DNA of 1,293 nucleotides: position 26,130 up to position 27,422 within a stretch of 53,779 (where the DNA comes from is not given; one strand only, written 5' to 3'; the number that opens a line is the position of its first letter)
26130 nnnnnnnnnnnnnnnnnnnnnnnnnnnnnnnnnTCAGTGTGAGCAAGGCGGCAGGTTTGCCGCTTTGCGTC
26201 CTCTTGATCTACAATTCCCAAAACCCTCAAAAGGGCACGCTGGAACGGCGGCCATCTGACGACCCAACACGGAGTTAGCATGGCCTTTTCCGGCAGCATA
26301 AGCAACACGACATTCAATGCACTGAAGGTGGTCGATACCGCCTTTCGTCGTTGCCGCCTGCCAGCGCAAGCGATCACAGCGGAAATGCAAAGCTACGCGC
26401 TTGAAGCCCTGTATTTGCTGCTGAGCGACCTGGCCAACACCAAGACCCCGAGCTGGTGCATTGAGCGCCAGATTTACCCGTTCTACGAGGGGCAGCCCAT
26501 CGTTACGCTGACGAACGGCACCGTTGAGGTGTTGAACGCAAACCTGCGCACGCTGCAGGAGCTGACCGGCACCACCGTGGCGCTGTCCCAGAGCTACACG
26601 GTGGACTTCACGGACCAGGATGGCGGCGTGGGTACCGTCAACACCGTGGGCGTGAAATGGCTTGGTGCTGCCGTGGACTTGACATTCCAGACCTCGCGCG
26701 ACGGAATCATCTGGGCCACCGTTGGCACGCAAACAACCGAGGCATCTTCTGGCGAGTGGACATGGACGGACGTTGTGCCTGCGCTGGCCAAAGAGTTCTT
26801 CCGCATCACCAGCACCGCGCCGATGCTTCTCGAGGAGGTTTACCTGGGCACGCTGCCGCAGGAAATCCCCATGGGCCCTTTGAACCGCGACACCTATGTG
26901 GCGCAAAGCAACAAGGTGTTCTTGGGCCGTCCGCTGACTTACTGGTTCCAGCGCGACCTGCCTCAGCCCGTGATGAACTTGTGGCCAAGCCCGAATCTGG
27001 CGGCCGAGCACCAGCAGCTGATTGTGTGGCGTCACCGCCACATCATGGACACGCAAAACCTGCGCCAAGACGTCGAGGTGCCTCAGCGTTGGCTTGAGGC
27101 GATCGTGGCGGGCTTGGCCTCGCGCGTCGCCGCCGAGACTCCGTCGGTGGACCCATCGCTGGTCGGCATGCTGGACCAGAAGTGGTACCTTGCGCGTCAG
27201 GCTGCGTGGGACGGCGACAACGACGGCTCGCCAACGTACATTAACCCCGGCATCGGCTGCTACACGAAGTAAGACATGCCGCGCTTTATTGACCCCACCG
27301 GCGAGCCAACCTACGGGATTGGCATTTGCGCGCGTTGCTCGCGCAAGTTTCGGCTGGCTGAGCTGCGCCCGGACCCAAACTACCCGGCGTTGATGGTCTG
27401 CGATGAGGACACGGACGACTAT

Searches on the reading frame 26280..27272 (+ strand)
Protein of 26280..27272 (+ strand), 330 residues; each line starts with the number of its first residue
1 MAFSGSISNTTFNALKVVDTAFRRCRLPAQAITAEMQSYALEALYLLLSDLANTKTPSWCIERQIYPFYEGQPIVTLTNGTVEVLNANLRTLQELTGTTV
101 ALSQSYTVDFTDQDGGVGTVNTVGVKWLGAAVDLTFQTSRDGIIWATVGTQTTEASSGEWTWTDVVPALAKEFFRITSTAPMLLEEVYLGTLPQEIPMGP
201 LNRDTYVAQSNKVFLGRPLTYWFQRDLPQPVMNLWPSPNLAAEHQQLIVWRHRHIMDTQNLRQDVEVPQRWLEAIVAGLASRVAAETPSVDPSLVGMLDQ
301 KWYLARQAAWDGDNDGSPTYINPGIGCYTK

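Call 8: search_protein_families(library=phrogs, proteins=[window:26280-27272:+], max_evalue=0.01)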
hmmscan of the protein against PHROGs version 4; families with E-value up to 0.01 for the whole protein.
window:26280-27272:+ (330 aa): 1 family
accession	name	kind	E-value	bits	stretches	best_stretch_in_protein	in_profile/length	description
phrog_12985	-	unknown function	1.7e-05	25.7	1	195-286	99-188/238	-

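Call 36: search_protein_families(library=pfam, proteins=[window:26280-27272:+], max_evalue=1)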
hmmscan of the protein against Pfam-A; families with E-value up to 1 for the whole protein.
window:26280-27272:+ (330 aa): 0 families
